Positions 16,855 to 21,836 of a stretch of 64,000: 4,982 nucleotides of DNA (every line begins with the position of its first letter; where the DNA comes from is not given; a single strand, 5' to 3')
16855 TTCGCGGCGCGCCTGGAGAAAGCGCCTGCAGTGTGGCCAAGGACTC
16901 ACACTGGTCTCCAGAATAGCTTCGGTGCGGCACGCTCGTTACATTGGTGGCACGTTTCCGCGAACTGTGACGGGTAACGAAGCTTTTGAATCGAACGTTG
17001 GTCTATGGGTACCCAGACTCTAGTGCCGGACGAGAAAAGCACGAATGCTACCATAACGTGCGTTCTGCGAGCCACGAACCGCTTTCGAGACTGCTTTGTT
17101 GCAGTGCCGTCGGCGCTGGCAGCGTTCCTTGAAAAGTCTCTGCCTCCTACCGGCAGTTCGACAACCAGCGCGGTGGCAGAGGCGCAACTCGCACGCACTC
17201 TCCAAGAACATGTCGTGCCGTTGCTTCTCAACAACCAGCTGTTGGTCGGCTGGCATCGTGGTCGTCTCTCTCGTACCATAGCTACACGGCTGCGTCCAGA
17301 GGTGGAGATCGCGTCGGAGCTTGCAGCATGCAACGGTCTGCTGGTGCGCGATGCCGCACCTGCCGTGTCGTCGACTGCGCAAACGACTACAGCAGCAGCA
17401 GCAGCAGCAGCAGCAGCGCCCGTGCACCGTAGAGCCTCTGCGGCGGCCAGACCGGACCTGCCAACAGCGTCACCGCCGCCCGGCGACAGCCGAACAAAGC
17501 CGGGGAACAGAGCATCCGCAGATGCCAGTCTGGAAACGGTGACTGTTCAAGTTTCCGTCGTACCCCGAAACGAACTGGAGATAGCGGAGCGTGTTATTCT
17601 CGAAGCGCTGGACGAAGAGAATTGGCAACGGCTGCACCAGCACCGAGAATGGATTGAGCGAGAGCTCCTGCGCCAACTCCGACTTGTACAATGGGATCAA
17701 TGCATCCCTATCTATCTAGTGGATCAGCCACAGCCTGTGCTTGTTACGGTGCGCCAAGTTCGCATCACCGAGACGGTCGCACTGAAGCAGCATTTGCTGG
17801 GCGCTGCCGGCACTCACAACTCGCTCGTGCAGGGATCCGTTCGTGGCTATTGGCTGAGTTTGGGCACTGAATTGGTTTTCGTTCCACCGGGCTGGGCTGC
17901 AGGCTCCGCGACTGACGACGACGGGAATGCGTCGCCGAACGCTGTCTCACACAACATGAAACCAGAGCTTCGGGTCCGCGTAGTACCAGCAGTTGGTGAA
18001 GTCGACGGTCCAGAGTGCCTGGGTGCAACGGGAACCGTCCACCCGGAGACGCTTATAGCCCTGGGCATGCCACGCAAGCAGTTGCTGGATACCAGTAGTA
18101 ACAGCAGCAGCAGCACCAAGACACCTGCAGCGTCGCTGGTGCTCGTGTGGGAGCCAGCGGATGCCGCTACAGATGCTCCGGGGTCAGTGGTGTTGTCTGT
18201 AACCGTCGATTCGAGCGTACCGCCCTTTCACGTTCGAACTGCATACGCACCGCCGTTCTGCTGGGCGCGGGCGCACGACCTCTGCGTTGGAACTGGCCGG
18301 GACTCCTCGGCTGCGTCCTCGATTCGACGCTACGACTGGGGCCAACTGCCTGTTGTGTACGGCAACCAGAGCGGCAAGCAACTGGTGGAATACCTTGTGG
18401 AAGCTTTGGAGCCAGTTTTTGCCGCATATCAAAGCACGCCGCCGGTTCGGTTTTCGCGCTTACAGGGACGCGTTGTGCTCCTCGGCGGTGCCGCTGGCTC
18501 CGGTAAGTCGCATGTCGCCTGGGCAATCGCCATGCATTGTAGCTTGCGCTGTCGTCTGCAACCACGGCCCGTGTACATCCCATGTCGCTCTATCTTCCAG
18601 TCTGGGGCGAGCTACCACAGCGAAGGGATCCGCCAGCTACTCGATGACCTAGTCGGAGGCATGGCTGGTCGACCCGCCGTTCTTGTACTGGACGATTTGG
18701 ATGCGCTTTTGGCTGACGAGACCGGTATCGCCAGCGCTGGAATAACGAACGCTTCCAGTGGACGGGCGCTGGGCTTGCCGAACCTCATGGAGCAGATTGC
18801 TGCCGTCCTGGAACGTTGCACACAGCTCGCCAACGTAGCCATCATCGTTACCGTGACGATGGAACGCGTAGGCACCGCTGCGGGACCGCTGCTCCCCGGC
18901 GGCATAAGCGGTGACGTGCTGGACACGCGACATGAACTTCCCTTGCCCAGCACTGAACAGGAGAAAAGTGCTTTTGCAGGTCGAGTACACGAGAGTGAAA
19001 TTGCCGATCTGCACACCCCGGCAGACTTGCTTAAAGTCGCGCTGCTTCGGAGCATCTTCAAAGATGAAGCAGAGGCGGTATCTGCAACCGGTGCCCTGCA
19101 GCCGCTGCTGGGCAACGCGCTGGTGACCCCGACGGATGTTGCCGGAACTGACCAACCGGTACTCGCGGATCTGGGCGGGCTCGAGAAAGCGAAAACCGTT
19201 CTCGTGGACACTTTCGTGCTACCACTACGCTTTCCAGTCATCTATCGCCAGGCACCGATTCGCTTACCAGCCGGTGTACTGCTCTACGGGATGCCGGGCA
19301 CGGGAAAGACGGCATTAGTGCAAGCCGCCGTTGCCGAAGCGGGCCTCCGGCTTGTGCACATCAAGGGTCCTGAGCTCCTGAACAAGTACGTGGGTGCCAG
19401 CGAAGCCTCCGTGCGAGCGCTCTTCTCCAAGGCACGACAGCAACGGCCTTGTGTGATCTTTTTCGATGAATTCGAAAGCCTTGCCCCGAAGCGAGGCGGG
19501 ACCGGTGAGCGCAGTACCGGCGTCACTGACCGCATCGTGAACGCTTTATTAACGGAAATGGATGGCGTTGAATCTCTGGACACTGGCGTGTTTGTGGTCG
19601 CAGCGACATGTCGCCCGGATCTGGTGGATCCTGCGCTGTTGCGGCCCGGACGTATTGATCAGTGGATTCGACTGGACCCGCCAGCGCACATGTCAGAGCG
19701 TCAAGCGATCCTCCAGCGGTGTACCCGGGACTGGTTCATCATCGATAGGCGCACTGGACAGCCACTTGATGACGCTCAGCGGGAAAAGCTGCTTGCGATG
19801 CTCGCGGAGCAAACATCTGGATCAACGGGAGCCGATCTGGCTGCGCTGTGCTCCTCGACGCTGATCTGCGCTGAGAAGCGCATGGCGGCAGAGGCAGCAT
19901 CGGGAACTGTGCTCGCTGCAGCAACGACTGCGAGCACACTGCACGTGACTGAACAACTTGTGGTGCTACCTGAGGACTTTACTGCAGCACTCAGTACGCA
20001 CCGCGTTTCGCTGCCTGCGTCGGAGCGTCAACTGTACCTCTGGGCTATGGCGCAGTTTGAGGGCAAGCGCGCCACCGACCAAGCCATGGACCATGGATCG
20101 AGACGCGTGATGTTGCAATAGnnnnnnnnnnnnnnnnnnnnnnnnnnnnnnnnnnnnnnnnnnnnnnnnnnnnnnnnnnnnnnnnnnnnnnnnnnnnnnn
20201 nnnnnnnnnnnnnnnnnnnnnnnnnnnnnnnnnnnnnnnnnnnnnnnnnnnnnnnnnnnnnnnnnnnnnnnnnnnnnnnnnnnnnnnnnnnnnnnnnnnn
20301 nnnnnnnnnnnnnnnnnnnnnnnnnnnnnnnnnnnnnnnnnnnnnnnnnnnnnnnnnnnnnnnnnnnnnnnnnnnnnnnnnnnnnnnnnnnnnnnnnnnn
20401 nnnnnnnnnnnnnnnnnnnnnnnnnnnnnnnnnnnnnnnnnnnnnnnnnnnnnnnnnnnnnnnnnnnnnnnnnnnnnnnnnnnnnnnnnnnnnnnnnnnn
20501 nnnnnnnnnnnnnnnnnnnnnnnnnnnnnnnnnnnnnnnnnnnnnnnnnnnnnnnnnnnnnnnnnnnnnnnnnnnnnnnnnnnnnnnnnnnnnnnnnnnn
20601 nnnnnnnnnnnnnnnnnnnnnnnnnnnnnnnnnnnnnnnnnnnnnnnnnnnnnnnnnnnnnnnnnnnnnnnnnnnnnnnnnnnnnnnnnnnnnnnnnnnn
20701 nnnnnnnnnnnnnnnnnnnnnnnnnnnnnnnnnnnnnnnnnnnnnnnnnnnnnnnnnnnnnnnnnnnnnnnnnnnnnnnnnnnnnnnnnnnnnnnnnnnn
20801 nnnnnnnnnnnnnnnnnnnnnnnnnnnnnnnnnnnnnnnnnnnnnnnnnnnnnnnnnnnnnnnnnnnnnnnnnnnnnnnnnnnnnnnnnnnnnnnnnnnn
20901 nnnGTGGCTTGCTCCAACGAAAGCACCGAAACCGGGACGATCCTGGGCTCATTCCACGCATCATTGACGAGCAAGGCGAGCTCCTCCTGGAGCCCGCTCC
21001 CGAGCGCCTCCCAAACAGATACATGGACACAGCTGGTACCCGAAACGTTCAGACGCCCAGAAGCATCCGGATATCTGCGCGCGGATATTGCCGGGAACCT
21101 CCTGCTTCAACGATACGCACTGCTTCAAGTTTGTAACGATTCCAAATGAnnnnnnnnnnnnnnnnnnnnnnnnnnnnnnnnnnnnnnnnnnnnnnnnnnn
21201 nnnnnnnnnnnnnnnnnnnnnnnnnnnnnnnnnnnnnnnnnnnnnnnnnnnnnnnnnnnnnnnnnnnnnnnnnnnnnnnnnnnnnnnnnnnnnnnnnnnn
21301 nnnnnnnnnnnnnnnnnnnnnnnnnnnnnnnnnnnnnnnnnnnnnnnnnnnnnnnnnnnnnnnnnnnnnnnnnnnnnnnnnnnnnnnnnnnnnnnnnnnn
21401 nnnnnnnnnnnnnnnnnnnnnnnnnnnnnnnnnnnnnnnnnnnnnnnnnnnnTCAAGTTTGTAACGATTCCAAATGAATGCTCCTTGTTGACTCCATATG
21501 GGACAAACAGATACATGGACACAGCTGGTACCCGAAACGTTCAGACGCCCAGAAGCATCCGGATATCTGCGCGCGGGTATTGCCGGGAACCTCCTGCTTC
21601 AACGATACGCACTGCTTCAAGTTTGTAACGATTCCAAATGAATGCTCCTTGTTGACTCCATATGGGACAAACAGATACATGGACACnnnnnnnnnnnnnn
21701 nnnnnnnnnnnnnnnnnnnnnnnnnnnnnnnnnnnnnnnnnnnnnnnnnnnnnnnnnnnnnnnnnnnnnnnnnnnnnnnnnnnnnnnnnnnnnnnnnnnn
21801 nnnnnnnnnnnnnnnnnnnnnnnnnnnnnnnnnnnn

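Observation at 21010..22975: Nucleosome-sized (164-bp) 12-copy satellite between convergent PEX1 and DHCR7 genes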

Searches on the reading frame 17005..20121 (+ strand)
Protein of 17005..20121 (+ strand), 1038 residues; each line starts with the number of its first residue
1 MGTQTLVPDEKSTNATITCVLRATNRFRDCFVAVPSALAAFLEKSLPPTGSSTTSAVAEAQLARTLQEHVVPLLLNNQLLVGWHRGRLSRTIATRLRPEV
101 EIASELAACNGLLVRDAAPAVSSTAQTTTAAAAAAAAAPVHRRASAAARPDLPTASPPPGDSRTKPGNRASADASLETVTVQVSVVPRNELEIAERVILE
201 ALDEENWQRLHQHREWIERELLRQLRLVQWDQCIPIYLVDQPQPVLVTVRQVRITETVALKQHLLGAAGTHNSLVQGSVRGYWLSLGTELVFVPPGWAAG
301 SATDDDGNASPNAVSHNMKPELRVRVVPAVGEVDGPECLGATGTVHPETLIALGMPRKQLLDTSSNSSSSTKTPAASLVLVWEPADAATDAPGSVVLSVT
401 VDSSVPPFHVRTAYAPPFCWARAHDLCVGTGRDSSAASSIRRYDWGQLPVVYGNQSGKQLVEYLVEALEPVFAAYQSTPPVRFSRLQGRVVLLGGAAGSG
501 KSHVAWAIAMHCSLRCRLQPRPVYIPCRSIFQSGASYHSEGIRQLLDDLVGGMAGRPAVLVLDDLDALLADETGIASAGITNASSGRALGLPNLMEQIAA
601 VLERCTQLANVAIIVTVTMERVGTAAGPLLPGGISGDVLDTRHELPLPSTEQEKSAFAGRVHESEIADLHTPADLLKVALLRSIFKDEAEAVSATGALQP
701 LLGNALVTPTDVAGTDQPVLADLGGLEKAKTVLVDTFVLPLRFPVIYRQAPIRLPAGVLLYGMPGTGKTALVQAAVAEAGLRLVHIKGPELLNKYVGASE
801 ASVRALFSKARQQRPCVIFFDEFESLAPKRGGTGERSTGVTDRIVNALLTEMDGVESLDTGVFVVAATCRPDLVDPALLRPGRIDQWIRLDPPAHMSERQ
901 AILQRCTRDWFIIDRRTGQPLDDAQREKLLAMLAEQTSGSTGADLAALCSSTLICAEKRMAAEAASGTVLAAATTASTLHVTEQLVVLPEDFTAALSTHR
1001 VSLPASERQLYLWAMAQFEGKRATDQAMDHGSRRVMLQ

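Call 7: search_protein_families(library=pfam, proteins=[window:17005-20121:+])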
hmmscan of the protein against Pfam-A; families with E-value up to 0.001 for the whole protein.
window:17005-20121:+ (1038 aa): 11 families
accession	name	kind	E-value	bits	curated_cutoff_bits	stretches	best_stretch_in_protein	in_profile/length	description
PF00004.35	AAA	-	1.8e-46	158.3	21.2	2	758-890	1-129/131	ATPase family associated with various cellular activities (AAA)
PF13191.12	AAA_16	-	3.2e-09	37.9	32.6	0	487-581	23-104/167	AAA ATPase domain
PF09262.17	PEX-1N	-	1.1e-05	26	27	1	196-255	2-58/77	Peroxisome biogenesis factor 1, N-terminal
PF13671.12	AAA_33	-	2.6e-05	25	27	0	758-801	2-43/143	AAA domain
PF05673.19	DUF815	-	4.3e-05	23.2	23.8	0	757-791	55-92/249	Protein of unknown function (DUF815)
PF05729.18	NACHT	-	4.8e-05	23.7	26.7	0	489-545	1-61/167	NACHT domain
PF06068.19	TIP49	-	6.8e-05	22.6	23.8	0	481-511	43-73/347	TIP49 P-loop domain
PF01695.23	IstB_IS21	-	0.00023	21.2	24.1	0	487-565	92-162/238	IstB-like ATP binding protein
PF17862.7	AAA_lid_3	-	0.00047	20.1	27.2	0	930-960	4-34/45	AAA+ lid domain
PF20720.3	nSTAND3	-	0.00099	19.3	27.2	0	489-515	18-44/155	Novel STAND NTPase 3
PF13481.12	AAA_25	-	0.00099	19.2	27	0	487-517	32-61/195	AAA domain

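Call 8: list_cluster_members(proteins=[window:17005-20121:+, window:23463-24758:-, window:29512-30519:-, window:7533-8696:+, window:6479-7375:-, window:57633-59729:-, window:43979-44914:+, window:49059-49937:-])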
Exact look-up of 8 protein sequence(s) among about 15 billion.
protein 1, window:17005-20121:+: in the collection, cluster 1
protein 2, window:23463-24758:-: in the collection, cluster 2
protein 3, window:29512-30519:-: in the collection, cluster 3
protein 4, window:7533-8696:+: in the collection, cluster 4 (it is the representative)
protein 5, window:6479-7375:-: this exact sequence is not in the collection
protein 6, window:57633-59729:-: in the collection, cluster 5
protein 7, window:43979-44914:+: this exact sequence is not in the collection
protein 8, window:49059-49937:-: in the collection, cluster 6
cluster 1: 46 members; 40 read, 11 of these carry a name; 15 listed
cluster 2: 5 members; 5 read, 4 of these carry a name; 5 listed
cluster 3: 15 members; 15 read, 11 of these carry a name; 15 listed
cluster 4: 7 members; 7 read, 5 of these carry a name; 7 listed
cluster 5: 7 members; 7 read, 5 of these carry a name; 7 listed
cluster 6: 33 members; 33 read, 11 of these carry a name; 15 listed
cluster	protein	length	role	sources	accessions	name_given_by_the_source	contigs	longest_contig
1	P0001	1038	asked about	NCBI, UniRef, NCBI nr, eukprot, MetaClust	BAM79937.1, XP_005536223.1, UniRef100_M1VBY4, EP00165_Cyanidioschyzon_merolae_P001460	probable AAA ATPase associated with peroxisome biosynthesis PEX1 [Cyanidioschyzon merolae ... | Probable AAA ATPase associated with peroxisome biosynthesis PEX1 n=1 Tax=Cyanidioschyzon ... | XP_005536223.1 probable AAA ATPase associated with peroxisome biosynthesis PEX1 ...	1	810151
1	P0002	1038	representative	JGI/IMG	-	AAA+ superfamily predicted ATPase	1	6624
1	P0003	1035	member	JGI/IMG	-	AAA+ superfamily predicted ATPase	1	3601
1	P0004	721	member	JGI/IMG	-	AAA+ superfamily predicted ATPase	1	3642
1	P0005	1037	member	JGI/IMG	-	AAA+ superfamily predicted ATPase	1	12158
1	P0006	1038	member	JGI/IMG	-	AAA+ superfamily predicted ATPase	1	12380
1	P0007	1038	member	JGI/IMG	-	AAA+ superfamily predicted ATPase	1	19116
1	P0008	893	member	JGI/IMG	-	hypothetical protein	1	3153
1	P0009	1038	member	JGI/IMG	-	AAA+ superfamily predicted ATPase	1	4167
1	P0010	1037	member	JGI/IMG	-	AAA+ superfamily predicted ATPase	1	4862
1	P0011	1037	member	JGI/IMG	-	AAA+ superfamily predicted ATPase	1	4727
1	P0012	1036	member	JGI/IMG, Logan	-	-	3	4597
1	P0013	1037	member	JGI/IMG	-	-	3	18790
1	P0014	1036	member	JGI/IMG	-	-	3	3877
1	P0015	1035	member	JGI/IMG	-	-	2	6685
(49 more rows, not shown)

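Call 18: find_encoding_contigs(protein=window:17005-20121:+, flank=10000, max_places=10)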
Protein window:17005-20121:+ (1038 aa): no gene with exactly this product is on record in the collection.

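Call 49: find_encoding_contigs(protein=P0012, flank=10000, max_places=10)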
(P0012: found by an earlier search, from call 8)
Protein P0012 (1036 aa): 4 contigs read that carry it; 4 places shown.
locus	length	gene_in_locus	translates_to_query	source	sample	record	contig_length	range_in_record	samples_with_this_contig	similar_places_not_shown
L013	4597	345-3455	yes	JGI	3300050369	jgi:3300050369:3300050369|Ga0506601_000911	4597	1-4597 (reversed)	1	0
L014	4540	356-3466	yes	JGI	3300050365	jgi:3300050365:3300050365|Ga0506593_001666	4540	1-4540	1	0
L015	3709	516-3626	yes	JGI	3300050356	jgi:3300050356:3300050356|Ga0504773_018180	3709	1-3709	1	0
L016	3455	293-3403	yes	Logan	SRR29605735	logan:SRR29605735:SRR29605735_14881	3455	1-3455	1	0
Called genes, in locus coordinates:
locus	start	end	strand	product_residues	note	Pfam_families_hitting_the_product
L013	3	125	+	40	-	?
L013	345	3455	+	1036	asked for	PF13191:AAA_16 (faint), PF01695:IstB_IS21 (faint), PF09262:PEX-1N (faint), PF06068:TIP49 (faint), PF05729:NACHT (faint), PF00004:AAA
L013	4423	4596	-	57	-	?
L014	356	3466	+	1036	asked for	PF13191:AAA_16 (faint), PF01695:IstB_IS21 (faint), PF09262:PEX-1N (faint), PF06068:TIP49 (faint), PF05729:NACHT (faint), PF00004:AAA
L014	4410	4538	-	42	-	?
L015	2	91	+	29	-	?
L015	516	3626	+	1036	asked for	PF13191:AAA_16 (faint), PF01695:IstB_IS21 (faint), PF09262:PEX-1N (faint), PF06068:TIP49 (faint), PF05729:NACHT (faint), PF00004:AAA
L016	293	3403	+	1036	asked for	PF13191:AAA_16 (faint), PF01695:IstB_IS21 (faint), PF09262:PEX-1N (faint), PF06068:TIP49 (faint), PF05729:NACHT (faint), PF00004:AAA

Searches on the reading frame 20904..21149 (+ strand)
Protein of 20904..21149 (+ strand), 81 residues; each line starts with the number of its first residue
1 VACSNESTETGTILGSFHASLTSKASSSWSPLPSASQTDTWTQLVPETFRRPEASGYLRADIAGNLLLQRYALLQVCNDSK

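Call 42: search_protein_families(library=pfam, proteins=[window:20904-21149:+], max_evalue=1)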
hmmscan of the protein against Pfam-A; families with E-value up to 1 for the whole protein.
window:20904-21149:+ (81 aa): 1 family
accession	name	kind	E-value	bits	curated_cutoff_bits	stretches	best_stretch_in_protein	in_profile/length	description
PF03732.24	Retrotrans_gag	-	0.2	12.3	24.1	1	17-46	3-34/97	Retrotransposon gag protein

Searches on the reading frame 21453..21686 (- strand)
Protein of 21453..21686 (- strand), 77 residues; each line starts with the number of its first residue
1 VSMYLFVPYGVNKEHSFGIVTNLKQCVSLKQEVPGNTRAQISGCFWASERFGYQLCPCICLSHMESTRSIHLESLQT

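Call 57: list_cluster_members(proteins=[L001:11747-11902:+, L002:11729-11902:+, L003:7743-7898:+, L010:2623-2778:+, window:21453-21686:-, window:21478-21792:+, window:22765-23004:-])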
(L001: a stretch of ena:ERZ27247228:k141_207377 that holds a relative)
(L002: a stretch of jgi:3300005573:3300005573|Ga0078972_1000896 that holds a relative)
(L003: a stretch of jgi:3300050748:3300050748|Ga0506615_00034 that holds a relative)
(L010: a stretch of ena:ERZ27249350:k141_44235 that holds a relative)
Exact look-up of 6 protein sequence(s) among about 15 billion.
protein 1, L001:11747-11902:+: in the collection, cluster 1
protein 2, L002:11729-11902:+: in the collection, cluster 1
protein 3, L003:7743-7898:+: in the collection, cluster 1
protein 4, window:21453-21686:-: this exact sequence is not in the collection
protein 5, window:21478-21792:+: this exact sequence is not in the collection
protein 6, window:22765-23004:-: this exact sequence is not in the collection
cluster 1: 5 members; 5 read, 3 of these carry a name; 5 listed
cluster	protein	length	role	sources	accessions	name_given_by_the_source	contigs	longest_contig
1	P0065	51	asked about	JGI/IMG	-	hypothetical protein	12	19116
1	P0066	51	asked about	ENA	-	-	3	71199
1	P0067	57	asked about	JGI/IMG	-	-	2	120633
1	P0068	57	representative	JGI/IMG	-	hypothetical protein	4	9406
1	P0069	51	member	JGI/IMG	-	hypothetical protein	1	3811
